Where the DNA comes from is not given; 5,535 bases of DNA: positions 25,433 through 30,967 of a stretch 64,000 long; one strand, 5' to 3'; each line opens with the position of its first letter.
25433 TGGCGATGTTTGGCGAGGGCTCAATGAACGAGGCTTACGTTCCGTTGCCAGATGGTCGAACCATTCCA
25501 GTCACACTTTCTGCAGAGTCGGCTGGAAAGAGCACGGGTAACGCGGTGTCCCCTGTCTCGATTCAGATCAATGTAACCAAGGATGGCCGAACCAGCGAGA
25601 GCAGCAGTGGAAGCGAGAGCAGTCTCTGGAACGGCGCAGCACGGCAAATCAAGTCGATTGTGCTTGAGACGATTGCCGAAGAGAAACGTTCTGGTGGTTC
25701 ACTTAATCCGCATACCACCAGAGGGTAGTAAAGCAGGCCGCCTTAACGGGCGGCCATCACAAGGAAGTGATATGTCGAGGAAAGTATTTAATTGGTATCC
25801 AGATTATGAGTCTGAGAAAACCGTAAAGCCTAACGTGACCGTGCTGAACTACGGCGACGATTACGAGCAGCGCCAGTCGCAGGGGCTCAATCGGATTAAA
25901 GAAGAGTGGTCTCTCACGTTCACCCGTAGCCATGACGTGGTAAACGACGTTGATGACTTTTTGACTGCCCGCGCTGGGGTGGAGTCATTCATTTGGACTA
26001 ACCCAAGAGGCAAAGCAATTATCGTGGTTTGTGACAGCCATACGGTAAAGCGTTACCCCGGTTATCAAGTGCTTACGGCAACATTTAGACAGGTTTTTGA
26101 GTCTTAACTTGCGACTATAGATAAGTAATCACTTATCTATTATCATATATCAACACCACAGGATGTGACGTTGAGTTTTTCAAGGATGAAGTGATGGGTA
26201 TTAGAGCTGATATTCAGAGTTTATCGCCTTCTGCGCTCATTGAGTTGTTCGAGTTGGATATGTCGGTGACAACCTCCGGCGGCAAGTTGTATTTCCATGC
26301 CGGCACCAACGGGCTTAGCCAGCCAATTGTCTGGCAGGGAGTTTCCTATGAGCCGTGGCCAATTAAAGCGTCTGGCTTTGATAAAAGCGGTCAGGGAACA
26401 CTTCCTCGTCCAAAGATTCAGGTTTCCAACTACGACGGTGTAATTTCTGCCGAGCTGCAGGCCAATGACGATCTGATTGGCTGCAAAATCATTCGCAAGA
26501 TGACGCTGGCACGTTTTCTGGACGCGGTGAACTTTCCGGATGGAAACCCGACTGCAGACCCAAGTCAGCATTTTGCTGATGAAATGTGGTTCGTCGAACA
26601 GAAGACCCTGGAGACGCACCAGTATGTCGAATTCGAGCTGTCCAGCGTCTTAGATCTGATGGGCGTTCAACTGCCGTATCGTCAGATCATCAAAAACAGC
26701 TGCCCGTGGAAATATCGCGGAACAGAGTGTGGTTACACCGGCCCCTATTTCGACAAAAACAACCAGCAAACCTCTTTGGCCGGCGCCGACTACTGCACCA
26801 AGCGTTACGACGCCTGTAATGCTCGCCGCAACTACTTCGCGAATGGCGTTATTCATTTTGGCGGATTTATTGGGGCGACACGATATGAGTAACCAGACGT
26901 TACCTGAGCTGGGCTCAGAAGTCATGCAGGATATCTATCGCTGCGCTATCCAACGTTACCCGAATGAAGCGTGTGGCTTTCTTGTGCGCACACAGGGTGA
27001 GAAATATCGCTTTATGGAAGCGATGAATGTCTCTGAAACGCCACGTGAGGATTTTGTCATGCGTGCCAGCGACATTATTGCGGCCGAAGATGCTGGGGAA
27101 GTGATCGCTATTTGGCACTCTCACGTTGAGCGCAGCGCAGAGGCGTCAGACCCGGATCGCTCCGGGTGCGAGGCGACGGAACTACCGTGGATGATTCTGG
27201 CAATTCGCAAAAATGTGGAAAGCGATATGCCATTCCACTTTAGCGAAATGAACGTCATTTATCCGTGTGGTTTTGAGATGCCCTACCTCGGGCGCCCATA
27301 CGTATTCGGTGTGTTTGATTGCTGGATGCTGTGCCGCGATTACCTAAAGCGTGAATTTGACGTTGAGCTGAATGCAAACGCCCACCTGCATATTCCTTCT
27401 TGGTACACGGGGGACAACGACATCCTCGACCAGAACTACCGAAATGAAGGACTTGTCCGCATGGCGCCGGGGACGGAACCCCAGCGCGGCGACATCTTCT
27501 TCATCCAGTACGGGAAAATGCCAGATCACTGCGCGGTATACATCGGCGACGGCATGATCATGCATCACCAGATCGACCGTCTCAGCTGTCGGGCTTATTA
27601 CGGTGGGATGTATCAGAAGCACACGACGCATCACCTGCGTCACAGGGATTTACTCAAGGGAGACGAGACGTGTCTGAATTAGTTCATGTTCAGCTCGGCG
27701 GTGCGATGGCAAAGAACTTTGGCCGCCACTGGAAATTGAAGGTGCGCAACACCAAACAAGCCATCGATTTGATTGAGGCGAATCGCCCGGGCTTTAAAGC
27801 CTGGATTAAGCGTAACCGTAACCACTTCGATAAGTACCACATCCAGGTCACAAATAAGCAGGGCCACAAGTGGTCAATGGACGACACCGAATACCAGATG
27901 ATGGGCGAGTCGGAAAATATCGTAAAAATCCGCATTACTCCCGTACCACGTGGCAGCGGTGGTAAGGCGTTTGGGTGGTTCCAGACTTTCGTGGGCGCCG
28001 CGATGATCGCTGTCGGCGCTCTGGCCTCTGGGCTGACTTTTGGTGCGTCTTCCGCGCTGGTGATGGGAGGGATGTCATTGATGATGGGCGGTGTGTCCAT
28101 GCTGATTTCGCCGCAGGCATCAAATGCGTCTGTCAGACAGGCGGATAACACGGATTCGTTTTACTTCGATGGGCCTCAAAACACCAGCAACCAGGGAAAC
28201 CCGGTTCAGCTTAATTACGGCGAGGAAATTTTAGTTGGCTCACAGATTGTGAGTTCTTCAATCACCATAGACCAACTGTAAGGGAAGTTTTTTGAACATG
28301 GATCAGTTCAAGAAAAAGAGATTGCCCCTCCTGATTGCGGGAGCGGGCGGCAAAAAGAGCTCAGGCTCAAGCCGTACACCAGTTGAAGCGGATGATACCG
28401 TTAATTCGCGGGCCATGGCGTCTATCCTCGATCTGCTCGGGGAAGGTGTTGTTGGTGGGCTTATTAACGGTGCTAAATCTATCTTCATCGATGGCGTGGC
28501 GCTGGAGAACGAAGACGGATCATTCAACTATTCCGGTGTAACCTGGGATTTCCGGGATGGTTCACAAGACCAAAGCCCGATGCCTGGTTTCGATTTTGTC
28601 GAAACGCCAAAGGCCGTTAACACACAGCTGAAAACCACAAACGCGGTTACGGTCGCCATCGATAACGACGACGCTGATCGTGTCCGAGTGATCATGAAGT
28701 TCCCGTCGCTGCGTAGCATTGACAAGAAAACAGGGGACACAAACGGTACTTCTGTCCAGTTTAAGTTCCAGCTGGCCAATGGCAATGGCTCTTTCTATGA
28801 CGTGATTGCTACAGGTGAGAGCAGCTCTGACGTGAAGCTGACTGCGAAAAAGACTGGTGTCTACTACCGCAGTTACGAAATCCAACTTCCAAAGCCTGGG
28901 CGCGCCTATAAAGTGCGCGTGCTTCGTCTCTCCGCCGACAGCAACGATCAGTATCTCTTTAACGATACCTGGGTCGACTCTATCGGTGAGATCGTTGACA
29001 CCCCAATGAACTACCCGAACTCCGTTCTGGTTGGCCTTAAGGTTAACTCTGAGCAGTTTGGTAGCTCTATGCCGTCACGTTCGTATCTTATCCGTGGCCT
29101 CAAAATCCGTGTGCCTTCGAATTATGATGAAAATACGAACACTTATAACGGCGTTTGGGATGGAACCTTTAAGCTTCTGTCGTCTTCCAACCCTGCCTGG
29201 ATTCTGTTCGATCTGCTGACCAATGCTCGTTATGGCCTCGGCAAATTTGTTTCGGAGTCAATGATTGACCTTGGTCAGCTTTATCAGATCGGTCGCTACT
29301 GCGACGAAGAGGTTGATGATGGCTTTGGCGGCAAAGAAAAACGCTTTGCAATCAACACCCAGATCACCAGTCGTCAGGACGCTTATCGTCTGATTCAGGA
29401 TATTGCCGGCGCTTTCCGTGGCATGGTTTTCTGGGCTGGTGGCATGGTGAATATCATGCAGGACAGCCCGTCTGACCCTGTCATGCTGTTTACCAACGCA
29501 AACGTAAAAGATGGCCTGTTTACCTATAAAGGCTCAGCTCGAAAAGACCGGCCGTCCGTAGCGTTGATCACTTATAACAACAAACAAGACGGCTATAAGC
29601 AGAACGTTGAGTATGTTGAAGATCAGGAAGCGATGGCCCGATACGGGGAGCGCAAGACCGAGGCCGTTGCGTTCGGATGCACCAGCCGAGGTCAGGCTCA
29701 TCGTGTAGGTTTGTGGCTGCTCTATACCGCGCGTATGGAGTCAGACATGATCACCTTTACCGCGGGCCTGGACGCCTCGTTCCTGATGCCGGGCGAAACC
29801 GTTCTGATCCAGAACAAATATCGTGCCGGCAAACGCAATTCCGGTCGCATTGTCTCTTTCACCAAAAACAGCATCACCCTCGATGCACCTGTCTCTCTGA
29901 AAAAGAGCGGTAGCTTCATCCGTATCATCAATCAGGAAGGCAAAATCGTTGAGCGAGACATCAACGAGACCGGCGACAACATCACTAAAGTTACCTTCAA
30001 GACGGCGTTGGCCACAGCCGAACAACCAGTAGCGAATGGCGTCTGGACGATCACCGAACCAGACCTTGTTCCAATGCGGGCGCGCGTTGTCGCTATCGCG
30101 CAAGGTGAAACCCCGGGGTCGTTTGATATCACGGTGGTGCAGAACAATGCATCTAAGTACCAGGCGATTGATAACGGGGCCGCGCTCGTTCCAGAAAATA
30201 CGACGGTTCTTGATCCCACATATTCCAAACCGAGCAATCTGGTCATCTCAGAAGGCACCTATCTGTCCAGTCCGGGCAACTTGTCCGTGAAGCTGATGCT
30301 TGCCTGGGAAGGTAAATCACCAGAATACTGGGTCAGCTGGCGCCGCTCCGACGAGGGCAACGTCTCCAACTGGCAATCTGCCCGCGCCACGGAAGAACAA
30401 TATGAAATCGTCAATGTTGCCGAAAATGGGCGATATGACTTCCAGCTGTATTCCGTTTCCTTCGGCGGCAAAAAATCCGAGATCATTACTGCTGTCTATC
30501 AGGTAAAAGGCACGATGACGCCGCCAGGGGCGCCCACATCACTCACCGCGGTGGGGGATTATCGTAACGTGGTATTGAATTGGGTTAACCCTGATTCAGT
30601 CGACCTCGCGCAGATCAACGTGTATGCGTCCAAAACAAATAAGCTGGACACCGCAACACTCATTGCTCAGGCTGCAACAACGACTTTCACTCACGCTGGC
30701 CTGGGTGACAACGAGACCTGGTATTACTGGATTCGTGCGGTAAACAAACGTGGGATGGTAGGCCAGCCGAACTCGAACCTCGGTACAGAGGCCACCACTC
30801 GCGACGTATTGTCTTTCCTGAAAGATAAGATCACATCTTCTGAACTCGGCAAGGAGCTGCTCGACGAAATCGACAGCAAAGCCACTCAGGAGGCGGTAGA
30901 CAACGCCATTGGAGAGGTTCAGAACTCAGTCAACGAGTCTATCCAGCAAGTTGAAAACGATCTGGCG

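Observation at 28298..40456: Giant (~4052 aa) J-like central tail fibre with an inserted array of about eight CBM-like domains alternating with coiled-coil repeats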

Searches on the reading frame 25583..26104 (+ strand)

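Call 31: search_protein_families(library=pfam, max_evalue=10, proteins=[window:25583-26104:+])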
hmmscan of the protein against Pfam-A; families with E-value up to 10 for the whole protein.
window:25583-26104:+ (174 aa): 1 family
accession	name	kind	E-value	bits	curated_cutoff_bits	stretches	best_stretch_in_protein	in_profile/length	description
PF05939.18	Phage_min_tail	-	3.1e-33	114.8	39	1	68-172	2-108/108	Phage minor tail protein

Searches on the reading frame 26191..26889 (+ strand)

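Call 31: search_protein_families(library=pfam, max_evalue=10, proteins=[window:26191-26889:+])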
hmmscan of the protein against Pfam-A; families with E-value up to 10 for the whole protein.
window:26191-26889:+ (233 aa): 1 family
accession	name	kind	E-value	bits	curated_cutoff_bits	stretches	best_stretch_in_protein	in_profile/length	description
PF05100.17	Phage_tail_L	-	1.7e-91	305.6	25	1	28-232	3-206/206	Phage minor tail protein L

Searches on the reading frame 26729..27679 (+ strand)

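Call 31: search_protein_families(library=pfam, max_evalue=10, proteins=[window:26729-27679:+])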
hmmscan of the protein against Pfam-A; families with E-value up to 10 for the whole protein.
window:26729-27679:+ (317 aa): 4 families
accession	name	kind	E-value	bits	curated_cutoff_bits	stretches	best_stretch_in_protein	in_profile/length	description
PF00877.26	NLPC_P60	-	5.1e-22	78.3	23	1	188-304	1-105/105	NlpC/P60 family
PF14464.11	Prok-JAB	-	2.6e-12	47.1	25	1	64-160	3-103/114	Prokaryotic homologs of the JAB domain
PF22262.2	DUF6950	-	0.053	14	27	1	248-284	85-119/134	Domain of unknown function (DUF6950)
PF04970.19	LRAT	-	0.25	12.1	24.3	1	250-284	2-35/120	Lecithin retinol acyltransferase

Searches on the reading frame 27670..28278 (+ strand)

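Call 31: search_protein_families(library=pfam, max_evalue=10, proteins=[window:27670-28278:+])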
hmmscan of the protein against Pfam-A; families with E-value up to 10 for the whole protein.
window:27670-28278:+ (203 aa): 4 families
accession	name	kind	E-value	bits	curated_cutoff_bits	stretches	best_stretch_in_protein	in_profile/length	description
PF14900.11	DUF4493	-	0.081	13.2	27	1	5-91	112-199/226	Domain of unknown function (DUF4493)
PF22019.2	GlgB_N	-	0.096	13.2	27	1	28-72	48-92/94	alpha-1,4-glucan branching enzyme GlgB, N-terminal domain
PF19744.4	DUF6232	-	0.16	12.9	27.4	1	83-157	19-79/117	Family of unknown function (DUF6232)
PF18142.6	SLATT_fungal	-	1.2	9.7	26.5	1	103-141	25-60/121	SMODS and SLOG-associating 2TM effector domain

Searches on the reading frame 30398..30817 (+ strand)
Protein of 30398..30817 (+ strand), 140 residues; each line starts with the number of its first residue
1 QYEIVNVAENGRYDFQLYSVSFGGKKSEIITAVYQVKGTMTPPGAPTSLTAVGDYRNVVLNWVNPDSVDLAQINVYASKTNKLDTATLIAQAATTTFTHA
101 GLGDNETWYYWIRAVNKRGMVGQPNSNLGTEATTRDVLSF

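Call 31: search_protein_families(library=pfam, max_evalue=10, proteins=[window:30398-30817:+])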
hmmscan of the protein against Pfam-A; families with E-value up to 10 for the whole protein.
window:30398-30817:+ (140 aa): 3 families
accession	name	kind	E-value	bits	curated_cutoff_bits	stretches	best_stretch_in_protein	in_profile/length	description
PF00041.27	fn3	-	0.00038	21.1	25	1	45-120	2-74/84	Fibronectin type III domain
PF16323.11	DUF4959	-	0.0075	17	32.9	1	40-124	16-99/106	Domain of unknown function (DUF4959)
PF24489.1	Ig_J_second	-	0.049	14.1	27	1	84-120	47-83/105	Tip attachment protein J second Ig-like domain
